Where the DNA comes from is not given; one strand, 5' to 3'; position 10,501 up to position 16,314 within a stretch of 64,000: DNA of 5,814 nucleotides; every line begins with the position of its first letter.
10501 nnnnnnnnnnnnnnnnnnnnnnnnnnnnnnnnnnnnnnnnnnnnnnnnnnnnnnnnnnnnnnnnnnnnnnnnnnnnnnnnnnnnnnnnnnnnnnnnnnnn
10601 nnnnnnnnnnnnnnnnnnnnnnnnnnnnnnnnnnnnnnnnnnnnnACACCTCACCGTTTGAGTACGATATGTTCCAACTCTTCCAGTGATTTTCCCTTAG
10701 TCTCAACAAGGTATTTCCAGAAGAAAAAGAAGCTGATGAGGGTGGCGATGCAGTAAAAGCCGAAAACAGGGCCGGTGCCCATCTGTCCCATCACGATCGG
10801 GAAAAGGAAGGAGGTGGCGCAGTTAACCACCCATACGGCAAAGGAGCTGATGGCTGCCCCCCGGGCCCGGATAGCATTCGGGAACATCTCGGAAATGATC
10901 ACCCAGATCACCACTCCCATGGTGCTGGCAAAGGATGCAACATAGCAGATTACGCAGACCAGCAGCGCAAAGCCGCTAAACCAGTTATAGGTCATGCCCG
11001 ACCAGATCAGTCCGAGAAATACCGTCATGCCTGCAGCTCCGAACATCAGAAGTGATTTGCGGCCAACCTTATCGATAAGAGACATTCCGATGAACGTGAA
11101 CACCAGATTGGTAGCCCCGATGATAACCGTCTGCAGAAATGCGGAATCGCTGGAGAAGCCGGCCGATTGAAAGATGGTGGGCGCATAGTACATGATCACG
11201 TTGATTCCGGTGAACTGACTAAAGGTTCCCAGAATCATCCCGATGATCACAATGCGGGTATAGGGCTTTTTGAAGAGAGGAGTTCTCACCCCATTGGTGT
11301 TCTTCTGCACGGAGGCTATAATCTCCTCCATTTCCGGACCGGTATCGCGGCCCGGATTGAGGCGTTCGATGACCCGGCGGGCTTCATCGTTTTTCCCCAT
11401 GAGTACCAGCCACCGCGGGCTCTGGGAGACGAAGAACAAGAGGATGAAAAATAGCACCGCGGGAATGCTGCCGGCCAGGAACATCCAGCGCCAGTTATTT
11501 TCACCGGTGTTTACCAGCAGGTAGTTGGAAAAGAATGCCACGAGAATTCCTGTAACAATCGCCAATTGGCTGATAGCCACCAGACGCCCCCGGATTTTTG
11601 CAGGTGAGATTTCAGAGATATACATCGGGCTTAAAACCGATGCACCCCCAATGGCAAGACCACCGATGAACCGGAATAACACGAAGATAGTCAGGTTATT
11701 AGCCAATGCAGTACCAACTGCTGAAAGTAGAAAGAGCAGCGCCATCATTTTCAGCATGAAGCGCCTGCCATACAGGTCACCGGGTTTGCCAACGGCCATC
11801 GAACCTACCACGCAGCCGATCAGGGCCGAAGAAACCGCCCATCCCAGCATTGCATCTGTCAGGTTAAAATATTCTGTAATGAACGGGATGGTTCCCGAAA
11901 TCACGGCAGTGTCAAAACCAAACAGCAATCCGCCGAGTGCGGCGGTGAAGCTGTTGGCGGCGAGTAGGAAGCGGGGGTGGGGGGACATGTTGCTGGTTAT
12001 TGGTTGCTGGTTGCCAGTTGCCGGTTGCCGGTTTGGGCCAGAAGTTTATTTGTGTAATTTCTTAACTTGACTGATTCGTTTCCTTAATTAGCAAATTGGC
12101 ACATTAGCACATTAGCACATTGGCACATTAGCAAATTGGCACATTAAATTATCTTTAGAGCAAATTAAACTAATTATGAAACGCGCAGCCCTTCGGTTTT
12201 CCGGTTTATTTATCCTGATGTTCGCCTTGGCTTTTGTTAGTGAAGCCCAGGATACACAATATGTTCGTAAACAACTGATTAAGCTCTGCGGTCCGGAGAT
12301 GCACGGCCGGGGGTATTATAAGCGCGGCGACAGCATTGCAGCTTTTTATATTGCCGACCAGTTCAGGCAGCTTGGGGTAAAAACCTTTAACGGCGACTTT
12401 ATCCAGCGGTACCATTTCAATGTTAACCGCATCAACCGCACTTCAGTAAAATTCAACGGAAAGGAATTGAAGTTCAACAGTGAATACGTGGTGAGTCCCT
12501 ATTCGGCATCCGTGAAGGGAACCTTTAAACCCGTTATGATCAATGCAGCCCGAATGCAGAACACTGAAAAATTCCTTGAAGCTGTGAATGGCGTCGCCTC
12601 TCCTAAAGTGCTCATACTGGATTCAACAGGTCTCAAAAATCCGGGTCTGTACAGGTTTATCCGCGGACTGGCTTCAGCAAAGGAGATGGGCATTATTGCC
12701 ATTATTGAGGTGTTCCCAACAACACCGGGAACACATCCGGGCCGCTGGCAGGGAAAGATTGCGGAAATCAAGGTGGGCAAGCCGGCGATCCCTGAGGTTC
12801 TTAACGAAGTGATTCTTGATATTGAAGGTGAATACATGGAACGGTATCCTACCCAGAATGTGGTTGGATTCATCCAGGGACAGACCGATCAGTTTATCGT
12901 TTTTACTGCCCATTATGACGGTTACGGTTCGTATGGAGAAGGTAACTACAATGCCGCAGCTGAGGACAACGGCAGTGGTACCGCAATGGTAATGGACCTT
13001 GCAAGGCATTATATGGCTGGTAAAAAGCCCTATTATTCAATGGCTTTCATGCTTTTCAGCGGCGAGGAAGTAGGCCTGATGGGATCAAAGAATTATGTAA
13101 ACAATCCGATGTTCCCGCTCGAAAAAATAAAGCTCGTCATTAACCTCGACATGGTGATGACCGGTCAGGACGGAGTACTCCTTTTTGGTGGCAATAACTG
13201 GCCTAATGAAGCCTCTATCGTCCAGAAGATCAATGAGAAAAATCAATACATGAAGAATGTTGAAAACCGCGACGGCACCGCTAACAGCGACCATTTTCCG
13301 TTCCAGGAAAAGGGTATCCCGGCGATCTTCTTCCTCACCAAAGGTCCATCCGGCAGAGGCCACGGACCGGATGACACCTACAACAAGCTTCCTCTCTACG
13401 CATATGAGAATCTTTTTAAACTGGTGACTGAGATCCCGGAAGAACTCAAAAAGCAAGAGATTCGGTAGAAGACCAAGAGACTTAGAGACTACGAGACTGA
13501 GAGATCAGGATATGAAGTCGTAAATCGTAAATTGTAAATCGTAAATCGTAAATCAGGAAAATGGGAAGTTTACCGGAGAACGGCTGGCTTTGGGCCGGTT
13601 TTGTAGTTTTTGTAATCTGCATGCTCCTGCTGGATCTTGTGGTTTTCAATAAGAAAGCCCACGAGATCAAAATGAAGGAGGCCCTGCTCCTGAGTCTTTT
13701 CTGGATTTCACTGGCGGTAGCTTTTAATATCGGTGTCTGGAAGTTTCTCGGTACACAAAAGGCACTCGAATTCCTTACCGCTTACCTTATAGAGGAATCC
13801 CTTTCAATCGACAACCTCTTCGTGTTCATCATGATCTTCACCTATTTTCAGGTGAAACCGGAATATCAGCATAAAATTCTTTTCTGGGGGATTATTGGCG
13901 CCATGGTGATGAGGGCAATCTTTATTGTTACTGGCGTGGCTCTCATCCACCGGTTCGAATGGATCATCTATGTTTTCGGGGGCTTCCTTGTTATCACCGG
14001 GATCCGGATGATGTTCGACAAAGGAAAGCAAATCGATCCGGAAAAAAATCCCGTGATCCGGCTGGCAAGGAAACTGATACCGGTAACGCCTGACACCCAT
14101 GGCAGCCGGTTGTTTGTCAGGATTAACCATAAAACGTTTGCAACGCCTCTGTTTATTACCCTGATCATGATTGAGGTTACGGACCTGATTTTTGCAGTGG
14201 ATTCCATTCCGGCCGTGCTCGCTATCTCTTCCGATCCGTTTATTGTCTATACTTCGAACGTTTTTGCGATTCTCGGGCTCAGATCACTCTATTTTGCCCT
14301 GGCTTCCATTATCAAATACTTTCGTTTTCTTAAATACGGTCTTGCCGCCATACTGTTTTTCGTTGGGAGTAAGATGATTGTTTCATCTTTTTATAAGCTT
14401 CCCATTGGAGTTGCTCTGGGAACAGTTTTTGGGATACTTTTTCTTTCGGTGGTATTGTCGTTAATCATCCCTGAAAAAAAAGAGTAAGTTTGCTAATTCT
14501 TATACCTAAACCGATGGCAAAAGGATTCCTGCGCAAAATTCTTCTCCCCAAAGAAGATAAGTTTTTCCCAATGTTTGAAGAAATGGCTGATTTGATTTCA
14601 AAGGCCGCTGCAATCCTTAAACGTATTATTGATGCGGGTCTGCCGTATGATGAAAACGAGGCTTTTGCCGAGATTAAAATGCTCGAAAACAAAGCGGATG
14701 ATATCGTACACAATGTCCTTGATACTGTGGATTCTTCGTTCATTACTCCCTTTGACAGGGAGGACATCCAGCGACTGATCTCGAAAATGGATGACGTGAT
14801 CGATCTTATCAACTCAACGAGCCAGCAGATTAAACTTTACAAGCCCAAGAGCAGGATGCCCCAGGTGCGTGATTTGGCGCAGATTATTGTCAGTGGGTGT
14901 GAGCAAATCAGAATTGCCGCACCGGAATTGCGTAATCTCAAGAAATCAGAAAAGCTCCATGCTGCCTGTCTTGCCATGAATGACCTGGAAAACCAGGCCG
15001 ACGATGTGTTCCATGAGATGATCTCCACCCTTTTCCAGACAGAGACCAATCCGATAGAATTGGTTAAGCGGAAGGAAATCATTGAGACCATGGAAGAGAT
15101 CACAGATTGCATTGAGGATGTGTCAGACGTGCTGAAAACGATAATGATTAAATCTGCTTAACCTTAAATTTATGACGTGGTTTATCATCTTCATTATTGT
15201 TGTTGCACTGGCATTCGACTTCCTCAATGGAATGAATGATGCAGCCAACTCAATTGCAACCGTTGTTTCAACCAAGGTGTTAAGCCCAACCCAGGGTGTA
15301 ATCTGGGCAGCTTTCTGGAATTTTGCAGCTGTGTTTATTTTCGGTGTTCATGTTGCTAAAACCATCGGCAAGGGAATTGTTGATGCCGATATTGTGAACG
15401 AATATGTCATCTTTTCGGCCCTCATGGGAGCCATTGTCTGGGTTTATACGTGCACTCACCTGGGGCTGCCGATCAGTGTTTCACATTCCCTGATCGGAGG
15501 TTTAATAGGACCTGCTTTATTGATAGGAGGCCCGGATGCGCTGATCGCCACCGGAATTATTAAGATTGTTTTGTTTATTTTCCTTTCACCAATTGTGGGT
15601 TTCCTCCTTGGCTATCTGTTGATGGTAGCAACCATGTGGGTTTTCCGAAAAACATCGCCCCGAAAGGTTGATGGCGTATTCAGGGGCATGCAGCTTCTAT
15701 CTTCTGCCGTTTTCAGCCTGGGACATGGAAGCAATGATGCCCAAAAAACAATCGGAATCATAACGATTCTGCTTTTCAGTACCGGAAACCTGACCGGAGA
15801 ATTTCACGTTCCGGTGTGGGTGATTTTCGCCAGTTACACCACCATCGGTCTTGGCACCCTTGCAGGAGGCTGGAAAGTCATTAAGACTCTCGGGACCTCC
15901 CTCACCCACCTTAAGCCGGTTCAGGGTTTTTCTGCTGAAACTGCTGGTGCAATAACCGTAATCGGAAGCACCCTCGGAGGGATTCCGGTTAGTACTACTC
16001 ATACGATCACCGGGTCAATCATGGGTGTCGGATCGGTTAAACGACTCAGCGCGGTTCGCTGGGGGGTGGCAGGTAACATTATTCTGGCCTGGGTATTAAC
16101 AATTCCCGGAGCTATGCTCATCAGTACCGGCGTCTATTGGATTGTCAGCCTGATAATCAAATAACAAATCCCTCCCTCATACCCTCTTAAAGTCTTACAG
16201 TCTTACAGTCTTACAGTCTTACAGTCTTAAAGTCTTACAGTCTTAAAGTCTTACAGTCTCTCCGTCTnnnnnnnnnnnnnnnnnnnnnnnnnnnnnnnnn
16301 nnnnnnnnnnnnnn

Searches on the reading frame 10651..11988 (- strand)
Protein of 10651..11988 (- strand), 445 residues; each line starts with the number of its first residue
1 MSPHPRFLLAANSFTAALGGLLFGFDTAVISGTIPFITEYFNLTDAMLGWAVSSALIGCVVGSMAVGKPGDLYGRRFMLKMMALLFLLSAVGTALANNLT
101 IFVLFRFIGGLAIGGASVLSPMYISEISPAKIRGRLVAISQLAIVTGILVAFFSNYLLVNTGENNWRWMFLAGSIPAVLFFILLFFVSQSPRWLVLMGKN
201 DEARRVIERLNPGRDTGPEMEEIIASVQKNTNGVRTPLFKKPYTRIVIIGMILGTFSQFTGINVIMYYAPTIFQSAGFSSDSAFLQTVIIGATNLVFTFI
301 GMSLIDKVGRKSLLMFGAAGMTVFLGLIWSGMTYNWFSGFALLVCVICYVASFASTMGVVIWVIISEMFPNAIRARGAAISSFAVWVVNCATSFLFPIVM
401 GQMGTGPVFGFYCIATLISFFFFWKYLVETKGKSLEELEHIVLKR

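Call 7: search_protein_families(library=pfam, proteins=[window:10651-11988:-])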
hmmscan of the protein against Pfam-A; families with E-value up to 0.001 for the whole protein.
window:10651-11988:- (445 aa): 2 families
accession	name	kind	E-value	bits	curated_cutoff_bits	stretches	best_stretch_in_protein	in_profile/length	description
PF00083.30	Sugar_tr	-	1.2e-114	384.1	22.3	1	14-440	3-450/452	Sugar (and other) transporter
PF07690.21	MFS_1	-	1.4e-41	143.1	33.4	2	17-358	2-317/347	Major Facilitator Superfamily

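Call 11: find_encoding_contigs(protein=window:10651-11988:-, flank=10000, max_places=10)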
Protein window:10651-11988:- (445 aa): no gene with exactly this product is on record in the collection.

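Call 12: find_related_loci(query=window:10651-11988:-, collection=genome_contigs, flank=10000)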
Query window:10651-11988:- (445 aa) in genome_contigs; peptide patterns used: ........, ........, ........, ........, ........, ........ (x = any residue, [..] = any of these).
592 stretches matched a pattern; 534 encode a relative of the query (tblastn E <= 1e-3); the best 80 are kept; 80 distinct loci.
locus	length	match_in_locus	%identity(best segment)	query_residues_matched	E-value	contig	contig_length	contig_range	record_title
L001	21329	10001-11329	95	3-445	0e+0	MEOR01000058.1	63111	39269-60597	MAG: Bacteroidetes bacterium GWF2_49_14 gwf2_scaffold_2047, whole genome shotgun sequence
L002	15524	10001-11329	94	3-445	0e+0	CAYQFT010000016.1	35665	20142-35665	MAG TPA_asm: uncultured Porphyromonadaceae bacterium isolate SRP272421_co2_431 genome assembly, contig: NODE_2466_length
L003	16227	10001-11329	80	3-445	0e+0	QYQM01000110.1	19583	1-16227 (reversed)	MAG: Porphyromonadaceae bacterium isolate PowLak16_MAG2 c_000000169863, whole genome shotgun sequence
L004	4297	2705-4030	81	4-445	0e+0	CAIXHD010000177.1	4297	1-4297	MAG: uncultured Bacteroidetes bacterium isolate Loclat_bin-16290 genome assembly, contig: bin-16290:177/621, whole genom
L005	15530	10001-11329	81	3-445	0e+0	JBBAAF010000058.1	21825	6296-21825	MAG: Bacteroidales bacterium isolate SO_2017_GW3_35 scaffold_1357_c1_OW296A_2017, whole genome shotgun sequence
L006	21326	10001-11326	80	3-444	0e+0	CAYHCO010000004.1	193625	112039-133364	MAG TPA_asm: uncultured Porphyromonadaceae bacterium isolate ERP119702_co1_162 genome assembly, contig: NODE_25_length_1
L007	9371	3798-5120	79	3-443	0e+0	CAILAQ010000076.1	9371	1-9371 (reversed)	MAG: uncultured Bacteroidetes bacterium isolate Kiruna3_bin-0623 genome assembly, contig: bin-0623:076/955, whole genome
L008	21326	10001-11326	79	3-444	0e+0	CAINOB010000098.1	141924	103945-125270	MAG: uncultured Bacteroidetes bacterium isolate AM-2014_bin-1198 genome assembly, contig: bin-1198:098/130, whole genome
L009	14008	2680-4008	78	3-445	0e+0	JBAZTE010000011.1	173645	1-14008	MAG: Bacteroidales bacterium isolate SO_2017_GW1_194 NODE_650_length_173645_cov_2.271465_OW334_2017, whole genome shotgu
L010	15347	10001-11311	80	3-439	0e+0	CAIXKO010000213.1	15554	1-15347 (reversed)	MAG: uncultured Bacteroidetes bacterium isolate Loclat_bin-03441 genome assembly, contig: bin-03441:213/916, whole genom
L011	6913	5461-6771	77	4-440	0e+0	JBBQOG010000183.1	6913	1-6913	MAG: Bacteroidales bacterium isolate Co_metawrap_233 Cmw_233_k141_21209804_length_6913_cov_8.0000, whole genome shotgun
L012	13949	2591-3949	63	2-445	0e+0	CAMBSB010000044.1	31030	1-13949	MAG: Paludibacter jiangxiensis isolate MiH-14oct19-35 genome assembly, contig: MiH-14oct19-C2669, whole genome shotgun s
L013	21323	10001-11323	66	13-443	0e+0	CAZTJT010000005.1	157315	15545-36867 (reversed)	MAG TPA_asm: uncultured Rikenellaceae bacterium isolate binchicken_co7_100 genome assembly, contig: NODE_137_length_1573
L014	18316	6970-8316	65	4-443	0e+0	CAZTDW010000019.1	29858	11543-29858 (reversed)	MAG TPA_asm: uncultured Rikenellaceae bacterium isolate binchicken_co22_24 genome assembly, contig: NODE_1657_length_298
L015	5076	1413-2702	64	25-444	0e+0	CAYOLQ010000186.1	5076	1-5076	MAG TPA_asm: uncultured Chitinophaga sp. isolate SRP272421_co2_74 genome assembly, contig: NODE_68976_length_5076_cov_7.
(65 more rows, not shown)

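Call 73: search_protein_families(library=pfam, proteins=[L001:14551-15192:+, L001:14345-14629:+], max_evalue=0.01)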
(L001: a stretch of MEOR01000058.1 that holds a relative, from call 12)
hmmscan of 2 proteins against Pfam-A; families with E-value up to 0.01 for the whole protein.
L001:14551-15192:+ (213 aa): 1 family
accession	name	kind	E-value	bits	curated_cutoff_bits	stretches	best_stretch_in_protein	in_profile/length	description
PF08843.17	AbiEii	-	1.3e-17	65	22.5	1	25-209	2-226/238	Nucleotidyl transferase AbiEii toxin, Type IV TA system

L001:14345-14629:+ (94 aa): 1 family
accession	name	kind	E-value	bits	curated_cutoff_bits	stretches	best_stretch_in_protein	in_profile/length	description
PF21956.1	DUF6922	-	1.3e-18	66.6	27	1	4-52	2-50/52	Family of unknown function (DUF6922)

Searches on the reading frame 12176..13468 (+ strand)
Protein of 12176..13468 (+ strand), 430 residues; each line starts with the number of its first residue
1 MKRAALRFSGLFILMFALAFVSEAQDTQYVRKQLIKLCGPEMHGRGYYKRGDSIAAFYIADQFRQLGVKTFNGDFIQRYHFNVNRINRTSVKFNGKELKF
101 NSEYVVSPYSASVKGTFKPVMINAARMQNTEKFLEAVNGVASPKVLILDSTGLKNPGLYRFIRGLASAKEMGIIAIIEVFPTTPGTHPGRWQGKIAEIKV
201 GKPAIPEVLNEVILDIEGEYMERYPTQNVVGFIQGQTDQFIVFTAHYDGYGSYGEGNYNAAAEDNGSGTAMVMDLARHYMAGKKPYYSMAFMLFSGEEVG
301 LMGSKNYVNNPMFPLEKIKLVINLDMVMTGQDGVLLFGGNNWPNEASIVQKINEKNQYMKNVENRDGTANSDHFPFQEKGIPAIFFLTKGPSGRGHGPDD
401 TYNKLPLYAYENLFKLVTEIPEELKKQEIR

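Call 7: search_protein_families(library=pfam, proteins=[window:12176-13468:+])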
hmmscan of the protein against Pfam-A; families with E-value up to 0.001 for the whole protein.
window:12176-13468:+ (430 aa): 2 families
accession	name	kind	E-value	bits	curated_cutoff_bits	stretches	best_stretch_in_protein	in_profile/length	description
PF04389.22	Peptidase_M28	-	2.5e-37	128.9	21.3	1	228-417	1-189/193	Peptidase family M28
PF05343.19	Peptidase_M42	-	0.0006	19.4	23.2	0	252-330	122-194/292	M42 glutamyl aminopeptidase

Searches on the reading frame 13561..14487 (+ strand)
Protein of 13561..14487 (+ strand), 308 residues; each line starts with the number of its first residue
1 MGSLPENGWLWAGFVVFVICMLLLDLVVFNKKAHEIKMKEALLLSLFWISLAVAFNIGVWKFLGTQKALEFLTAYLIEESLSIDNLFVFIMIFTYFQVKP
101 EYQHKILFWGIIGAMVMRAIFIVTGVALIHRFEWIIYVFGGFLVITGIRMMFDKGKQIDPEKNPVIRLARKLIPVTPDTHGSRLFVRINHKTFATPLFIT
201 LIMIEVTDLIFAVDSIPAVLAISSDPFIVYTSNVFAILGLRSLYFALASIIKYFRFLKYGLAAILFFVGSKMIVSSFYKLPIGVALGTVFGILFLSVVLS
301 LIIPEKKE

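Call 7: search_protein_families(library=pfam, proteins=[window:13561-14487:+])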
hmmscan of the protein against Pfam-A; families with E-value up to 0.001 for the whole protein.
window:13561-14487:+ (308 aa): 1 family
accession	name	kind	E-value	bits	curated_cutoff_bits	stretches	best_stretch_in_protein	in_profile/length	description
PF03741.22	TerC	-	5.3e-54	183.1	27.8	1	73-275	2-177/178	Integral membrane protein TerC family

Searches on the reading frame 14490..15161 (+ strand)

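Call 8: search_protein_families(library=pfam, proteins=[window:14490-15161:+])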
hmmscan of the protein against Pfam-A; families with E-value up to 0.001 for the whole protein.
window:14490-15161:+ (223 aa): 1 family
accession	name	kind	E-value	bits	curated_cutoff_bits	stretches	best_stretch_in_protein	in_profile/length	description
PF01865.21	PhoU_div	-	5.9e-27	94.9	24.4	1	20-220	8-213/214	Protein of unknown function DUF47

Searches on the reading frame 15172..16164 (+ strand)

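Call 8: search_protein_families(library=pfam, proteins=[window:15172-16164:+])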
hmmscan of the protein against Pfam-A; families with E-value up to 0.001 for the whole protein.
window:15172-16164:+ (330 aa): 1 family
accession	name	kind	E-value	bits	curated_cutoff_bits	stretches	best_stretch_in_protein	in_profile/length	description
PF01384.25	PHO4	-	1.8e-92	310.5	33.7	1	19-318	1-350/350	Phosphate transporter family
